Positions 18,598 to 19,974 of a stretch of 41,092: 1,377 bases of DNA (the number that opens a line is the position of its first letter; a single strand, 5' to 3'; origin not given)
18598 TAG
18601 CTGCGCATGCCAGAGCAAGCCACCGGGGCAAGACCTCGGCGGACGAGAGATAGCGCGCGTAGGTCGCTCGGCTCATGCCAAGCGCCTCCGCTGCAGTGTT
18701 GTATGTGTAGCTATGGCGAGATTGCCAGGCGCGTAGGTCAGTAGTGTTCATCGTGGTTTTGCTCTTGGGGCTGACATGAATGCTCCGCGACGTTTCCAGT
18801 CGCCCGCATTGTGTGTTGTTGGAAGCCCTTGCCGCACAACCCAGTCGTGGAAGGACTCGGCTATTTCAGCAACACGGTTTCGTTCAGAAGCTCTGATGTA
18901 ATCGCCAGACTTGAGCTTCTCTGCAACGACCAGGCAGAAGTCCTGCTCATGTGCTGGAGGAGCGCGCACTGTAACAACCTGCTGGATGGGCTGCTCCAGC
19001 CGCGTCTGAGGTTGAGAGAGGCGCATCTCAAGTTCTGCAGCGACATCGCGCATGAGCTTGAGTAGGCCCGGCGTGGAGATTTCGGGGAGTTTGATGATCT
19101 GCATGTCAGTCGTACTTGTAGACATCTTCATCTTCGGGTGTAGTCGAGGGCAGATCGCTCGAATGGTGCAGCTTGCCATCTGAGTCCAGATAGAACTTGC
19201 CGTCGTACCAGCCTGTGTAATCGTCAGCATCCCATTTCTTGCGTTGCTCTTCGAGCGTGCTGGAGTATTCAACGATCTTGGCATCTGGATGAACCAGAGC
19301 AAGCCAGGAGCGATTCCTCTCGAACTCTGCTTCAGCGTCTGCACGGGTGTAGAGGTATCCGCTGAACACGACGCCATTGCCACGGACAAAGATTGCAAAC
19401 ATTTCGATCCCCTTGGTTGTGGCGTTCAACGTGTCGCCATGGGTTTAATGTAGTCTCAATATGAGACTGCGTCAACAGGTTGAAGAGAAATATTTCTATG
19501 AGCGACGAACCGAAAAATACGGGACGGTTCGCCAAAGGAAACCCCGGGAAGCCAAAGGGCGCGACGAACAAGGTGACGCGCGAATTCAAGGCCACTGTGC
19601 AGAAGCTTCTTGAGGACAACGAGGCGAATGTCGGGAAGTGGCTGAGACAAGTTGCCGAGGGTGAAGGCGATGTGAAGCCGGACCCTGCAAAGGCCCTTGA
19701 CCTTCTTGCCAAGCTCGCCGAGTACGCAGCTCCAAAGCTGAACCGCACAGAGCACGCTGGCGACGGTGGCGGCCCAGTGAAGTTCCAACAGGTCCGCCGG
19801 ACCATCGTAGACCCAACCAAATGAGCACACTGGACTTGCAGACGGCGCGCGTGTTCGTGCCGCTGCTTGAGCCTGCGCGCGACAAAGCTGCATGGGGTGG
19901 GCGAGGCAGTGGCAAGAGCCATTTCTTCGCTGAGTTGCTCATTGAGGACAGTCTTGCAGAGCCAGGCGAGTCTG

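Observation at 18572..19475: Reverse-oriented three-gene cassette with a terminal mini-HTH and a palindrome inside its promoter: candidate acr-aca-type anti-defence operon (or novel defence/TA moron)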

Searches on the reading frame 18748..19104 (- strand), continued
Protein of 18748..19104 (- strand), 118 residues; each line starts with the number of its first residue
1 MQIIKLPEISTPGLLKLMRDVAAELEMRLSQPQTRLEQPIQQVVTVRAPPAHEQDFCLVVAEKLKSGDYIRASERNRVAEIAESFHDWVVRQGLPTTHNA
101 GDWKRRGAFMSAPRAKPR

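Call 60: search_protein_families(library=phrogs, proteins=[L007:5837-6934:+], max_evalue=0.01)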
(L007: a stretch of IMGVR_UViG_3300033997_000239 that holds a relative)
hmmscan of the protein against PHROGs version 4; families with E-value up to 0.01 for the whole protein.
L007:5837-6934:+ (365 aa): 1 family
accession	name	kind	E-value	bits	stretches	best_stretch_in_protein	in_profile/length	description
phrog_6160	-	unknown function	3.1e-47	162.5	1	27-352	6-319/322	-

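Call 73: search_dna_similar(query=window:18748-19104:-, collection=plasmids, mode=protein, max_evalue=0.01, max_rows=30)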
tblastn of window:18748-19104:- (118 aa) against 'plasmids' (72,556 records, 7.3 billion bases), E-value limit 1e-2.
Records with a match: 28; places in all: 28; records where one place covers at least 80% of the query: 0.
Best place of each record, by identity: <60% 28.
By first word of the organism name: Burkholderia 28.
By predicted mobility (MOB-suite, as given by PLSDB): conjugative 18; mobilizable 6; non-mobilizable 4.
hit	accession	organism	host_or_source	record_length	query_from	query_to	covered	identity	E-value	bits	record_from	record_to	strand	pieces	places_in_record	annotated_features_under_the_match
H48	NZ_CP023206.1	Burkholderia glumae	Oryza sativa,Cell culture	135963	45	105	52%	50.8%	7e-13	70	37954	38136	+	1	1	hypothetical protein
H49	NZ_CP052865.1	Burkholderia glumae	rice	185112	45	104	51%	51.7%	9e-13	70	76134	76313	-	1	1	hypothetical protein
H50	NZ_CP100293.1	Burkholderia glumae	cell culture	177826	45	105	52%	50.8%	1e-12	70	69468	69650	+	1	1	hypothetical protein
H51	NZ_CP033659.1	Burkholderia glumae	bacterial cell,diseased rice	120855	45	105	52%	50.8%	1e-12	70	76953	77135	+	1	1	hypothetical protein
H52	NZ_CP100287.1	Burkholderia glumae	cell culture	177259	45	105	52%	50.8%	1e-12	70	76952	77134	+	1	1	hypothetical protein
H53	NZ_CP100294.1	Burkholderia glumae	cell culture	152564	45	105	52%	50.8%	2e-12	69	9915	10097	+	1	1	hypothetical protein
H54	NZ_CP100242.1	Burkholderia glumae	cell culture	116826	45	105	52%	50.8%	2e-12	69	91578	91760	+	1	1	hypothetical protein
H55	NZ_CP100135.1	Burkholderia glumae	cell culture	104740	45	105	52%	50.8%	2e-12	69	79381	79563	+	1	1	hypothetical protein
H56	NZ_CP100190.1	Burkholderia glumae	cell culture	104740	45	105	52%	50.8%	2e-12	69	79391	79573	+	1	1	hypothetical protein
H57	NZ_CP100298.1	Burkholderia glumae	cell culture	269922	45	105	52%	50.8%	2e-12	69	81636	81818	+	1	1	hypothetical protein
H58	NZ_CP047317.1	Burkholderia glumae AU6208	rice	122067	45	105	52%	50.8%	2e-12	69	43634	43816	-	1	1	hypothetical protein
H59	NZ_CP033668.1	Burkholderia glumae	bacterial cell,diseased rice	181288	45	105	52%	50.8%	2e-12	69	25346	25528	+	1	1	hypothetical protein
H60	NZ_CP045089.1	Burkholderia glumae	rice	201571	45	105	52%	50.8%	2e-12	69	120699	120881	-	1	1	hypothetical protein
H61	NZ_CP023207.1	Burkholderia glumae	Oryza sativa,Cell culture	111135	45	105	52%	50.8%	3e-12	69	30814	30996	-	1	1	hypothetical protein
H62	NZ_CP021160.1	Burkholderia glumae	Oryza sativa,Cell culture,USA rice field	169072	45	105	52%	50.8%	3e-12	69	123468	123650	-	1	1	hypothetical protein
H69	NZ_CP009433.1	Burkholderia glumae LMG 2196 = ATCC 33617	Oryza sativa, grain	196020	45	105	52%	50.8%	3e-12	69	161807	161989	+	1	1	hypothetical protein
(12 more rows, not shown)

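Call 75: get_annotated_region(hit=H69, flank=7000)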
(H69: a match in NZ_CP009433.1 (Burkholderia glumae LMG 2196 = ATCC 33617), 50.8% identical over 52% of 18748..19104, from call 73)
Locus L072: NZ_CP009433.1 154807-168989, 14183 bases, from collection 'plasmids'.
description: Burkholderia glumae LMG 2196 = ATCC 33617 plasmid pBIN_1, complete sequence
organism: Burkholderia glumae LMG 2196 = ATCC 33617 (NCBI taxid 1176492)
taxonomy: Bacteria; Pseudomonadota; Betaproteobacteria; Burkholderiales; Burkholderiaceae; Burkholderia; Burkholderia glumae; Burkholderia glumae LMG 2196 = ATCC 33617
host: -; source: Oryza sativa, grain; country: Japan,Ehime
typing (MOB-suite, as given by PLSDB): conjugative; replicon rep_cluster_382; relaxase MOBF; mating-pair formation MPF_F
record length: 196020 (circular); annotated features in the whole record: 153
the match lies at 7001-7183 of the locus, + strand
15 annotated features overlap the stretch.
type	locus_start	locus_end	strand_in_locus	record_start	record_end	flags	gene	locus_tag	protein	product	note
CDS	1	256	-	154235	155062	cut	-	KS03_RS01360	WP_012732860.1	DUF932 domain-containing protein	-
CDS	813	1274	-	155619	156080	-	-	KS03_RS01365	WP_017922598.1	hypothetical protein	-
CDS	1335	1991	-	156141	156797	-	-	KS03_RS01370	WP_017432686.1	LPD29 domain-containing protein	-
CDS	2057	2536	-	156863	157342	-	-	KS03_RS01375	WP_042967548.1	hypothetical protein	-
CDS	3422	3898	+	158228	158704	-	-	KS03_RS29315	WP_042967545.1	hypothetical protein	-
CDS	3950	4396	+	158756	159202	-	-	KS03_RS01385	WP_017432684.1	hypothetical protein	-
CDS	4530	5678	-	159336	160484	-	-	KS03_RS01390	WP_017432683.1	DUF3560 domain-containing protein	-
CDS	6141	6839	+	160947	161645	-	-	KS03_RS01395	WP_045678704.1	hypothetical protein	-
CDS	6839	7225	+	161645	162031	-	-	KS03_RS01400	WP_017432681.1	hypothetical protein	-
CDS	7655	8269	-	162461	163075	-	-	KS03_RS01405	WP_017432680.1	HEPN domain-containing protein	-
CDS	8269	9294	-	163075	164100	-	-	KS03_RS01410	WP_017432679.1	AAA family ATPase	-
CDS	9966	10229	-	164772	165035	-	-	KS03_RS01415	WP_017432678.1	hypothetical protein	-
CDS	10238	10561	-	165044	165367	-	-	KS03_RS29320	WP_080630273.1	H-NS histone family protein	-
CDS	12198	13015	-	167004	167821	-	-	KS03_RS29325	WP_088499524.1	IS5-like element ISBugl2 family transposase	GO:0006313 - DNA transposition [Evidence IEA]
CDS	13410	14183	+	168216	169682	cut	-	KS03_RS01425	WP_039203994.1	3'-5' exonuclease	-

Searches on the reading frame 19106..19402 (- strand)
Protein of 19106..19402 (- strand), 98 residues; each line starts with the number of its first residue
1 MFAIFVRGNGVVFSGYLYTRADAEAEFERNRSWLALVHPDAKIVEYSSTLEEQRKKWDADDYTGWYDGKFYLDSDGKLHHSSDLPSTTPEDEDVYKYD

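Call 3: search_protein_families(library=pfam, proteins=[window:19106-19402:-], max_evalue=1)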
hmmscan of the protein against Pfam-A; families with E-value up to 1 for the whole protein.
window:19106-19402:- (98 aa): 0 families

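Call 4: search_protein_families(library=phrogs, proteins=[window:19106-19402:-], max_evalue=1)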
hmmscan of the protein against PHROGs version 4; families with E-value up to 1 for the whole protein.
window:19106-19402:- (98 aa): 2 families
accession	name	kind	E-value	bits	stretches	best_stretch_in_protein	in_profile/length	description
phrog_5029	-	unknown function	0.0062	17.8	1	41-65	11-35/56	-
phrog_37909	-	unknown function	0.19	12.7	1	20-36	28-44/50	-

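Call 5: search_protein_families(library=padloc, proteins=[window:19106-19402:-], max_evalue=1)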
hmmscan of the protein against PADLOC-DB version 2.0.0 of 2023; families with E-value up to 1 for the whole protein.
window:19106-19402:- (98 aa): 0 families

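Call 6: search_protein_families(library=ncbifam, proteins=[window:19106-19402:-], max_evalue=1)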
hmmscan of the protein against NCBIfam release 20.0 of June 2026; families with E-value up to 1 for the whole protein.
window:19106-19402:- (98 aa): 0 families

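Call 11: find_homologous_proteins(query=window:19106-19402:-, max_evalue=0.01)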
Query window:19106-19402:- (98 aa): 1 proteins with E <= 0.01 among 3 candidates.
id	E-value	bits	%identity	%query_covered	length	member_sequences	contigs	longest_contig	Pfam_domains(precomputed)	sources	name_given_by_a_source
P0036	1.6e-60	220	99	100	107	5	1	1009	-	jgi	-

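Call 90: predict_structure(protein=window:19106-19402:-)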
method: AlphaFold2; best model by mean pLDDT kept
length: 98 residues; sequences in the alignment: 1
mean_pLDDT: 46.4   pTM: 0.35
mean pLDDT of the five models: 46.4, 45.7, 45.0, 43.6, 42.2
residues with pLDDT >= 90: 0; 70-90: 0; 50-70: 35; < 50: 63
segments of 3 or more residues with pLDDT < 50: 1-18, 31-36, 38-45, 63-69, 72-74, 80-98
pLDDT, mean of each block of 10 residues (from residue 1): 30 47 59 47 51 61 42 50 41 34
secondary structure, 60 per line:
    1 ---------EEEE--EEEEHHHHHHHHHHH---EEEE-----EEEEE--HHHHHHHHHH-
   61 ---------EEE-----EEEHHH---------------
elements in order: E10-13 E16-19 H20-30 E34-37 E43-47 H50-59 E70-72 E78-80

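Call 95: search_solved_structures(query=window:19106-19402:-, max_evalue=10)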
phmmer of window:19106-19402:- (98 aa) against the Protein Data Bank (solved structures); distinct sequences matched with E-value up to 10: 1.
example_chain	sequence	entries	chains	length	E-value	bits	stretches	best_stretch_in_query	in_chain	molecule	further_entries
6ks5_A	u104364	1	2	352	1.1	12.8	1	15-64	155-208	Type IV secretion protein Dot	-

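Call 114: list_cluster_members(proteins=[window:19106-19402:-, window:18748-19104:-, window:18572-18751:-, L018:3777-4004:+, L025:4774-5004:+, L007:4697-4999:+, L031:3955-4167:+, L031:4204-4545:+, L053:4303-4554:+, L072:6839-7225:+])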
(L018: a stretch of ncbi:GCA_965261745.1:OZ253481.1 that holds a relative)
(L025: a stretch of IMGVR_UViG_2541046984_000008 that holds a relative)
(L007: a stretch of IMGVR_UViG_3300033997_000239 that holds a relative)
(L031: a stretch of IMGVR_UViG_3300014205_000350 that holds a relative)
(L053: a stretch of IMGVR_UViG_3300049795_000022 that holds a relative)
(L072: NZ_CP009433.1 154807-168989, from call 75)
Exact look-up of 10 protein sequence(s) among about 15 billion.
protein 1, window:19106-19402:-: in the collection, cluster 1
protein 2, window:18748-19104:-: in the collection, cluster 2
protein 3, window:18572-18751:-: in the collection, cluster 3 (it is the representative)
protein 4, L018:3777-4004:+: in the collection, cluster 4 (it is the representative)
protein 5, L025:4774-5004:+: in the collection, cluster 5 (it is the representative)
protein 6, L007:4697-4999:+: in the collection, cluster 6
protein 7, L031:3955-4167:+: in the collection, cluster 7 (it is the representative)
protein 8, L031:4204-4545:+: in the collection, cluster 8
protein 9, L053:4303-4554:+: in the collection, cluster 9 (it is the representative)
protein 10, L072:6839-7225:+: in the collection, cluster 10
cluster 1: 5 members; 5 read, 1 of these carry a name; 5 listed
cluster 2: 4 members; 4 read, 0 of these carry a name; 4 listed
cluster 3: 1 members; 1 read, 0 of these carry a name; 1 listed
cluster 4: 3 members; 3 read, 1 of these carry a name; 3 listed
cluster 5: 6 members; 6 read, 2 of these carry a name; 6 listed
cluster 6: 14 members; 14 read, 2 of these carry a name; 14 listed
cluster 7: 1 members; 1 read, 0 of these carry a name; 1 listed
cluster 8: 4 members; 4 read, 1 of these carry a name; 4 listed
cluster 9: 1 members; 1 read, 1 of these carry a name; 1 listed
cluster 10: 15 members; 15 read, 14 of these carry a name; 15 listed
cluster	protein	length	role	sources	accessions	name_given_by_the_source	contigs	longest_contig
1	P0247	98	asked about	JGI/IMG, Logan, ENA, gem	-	-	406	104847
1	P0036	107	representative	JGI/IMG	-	-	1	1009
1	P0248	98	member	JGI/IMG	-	hypothetical protein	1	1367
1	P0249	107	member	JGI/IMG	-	-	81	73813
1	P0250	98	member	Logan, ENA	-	-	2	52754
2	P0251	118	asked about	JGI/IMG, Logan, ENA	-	-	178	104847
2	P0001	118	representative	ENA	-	-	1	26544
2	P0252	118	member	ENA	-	-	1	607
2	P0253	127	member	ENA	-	-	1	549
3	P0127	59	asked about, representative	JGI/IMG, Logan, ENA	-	-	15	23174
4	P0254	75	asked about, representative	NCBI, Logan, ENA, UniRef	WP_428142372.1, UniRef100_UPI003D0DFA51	hypothetical protein [Delftia acidovorans] | hypothetical protein n=1 Tax=Delftia acidovorans TaxID=80866 RepID=UPI003D0DFA51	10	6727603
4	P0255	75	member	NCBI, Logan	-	-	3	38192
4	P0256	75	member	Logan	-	-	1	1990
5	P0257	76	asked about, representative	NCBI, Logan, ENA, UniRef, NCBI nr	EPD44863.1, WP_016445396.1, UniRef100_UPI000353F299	hypothetical protein HMPREF9701_00452 [Delftia acidovorans CCUG 274B] | hypothetical protein n=1 Tax=Delftia acidovorans TaxID=80866 RepID=UPI000353F299 | hypothetical protein [Delftia acidovorans]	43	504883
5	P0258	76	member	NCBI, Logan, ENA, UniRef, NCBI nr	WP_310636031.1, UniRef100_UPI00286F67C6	hypothetical protein [Delftia acidovorans] | hypothetical protein n=1 Tax=Delftia acidovorans TaxID=80866 RepID=UPI00286F67C6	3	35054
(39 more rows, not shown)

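Call 115: find_encoding_contigs(protein=window:19106-19402:-, flank=3500, max_places=10)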
Protein window:19106-19402:- (98 aa): 24 contigs read that carry it; 3 places shown.
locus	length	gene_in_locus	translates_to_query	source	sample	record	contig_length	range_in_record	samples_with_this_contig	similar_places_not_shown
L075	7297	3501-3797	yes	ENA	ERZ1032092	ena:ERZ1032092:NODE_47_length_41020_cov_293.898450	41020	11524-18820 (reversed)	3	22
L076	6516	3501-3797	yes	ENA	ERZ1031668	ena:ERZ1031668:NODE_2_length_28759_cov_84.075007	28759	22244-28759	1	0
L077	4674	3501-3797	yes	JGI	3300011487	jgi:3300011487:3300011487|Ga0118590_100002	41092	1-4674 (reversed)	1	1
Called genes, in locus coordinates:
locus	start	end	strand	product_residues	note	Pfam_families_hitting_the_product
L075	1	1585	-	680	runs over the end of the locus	PF23899:SU10_portal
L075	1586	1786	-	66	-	-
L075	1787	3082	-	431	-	PF04466:Terminase_3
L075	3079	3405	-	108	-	-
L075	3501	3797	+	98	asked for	-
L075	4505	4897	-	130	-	-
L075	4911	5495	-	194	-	PF05766:NinG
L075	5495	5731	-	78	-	-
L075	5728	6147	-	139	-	PF05772:NinB (weak)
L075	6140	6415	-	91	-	-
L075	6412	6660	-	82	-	-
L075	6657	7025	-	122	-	-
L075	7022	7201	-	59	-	-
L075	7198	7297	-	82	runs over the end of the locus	-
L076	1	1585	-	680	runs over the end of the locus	PF23899:SU10_portal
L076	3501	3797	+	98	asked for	-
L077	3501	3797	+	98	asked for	-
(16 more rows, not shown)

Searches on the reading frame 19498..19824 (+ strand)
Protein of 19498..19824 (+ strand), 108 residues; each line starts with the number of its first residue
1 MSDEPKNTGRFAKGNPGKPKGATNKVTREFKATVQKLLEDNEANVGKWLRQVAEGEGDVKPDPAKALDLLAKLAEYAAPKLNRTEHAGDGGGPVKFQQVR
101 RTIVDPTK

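Call 3: search_protein_families(library=pfam, proteins=[window:19498-19824:+], max_evalue=1)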
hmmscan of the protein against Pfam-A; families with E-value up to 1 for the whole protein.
window:19498-19824:+ (108 aa): 3 families
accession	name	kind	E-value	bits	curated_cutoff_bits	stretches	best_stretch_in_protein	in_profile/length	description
PF18932.5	DUF5681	-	0.01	16.9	27.5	1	8-37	2-35/77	Family of unknown function (DUF5681)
PF08238.18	Sel1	-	0.07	14.2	30.7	1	54-75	13-33/36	Sel1 repeat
PF19719.4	DUF6213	-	0.25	12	27.7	1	34-75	15-54/66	Family of unknown function (DUF6213)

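Call 4: search_protein_families(library=phrogs, proteins=[window:19498-19824:+], max_evalue=1)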
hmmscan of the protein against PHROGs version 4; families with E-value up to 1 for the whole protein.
window:19498-19824:+ (108 aa): 7 families
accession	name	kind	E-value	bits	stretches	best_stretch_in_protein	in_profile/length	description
phrog_8771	-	unknown function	2.1e-05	25.5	1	5-54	18-67/142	-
phrog_15261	-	unknown function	0.00041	21.8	1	12-91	12-83/99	-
phrog_26239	-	unknown function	0.022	16.1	1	5-39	15-48/146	-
phrog_11044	-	unknown function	0.12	13.4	1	20-56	46-82/110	-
phrog_33866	-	unknown function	0.13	13.5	1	6-41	3-38/140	-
phrog_11043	-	unknown function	0.2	12.6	1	11-47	13-49/105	-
phrog_9112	-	unknown function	0.21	11.9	1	23-77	79-133/271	-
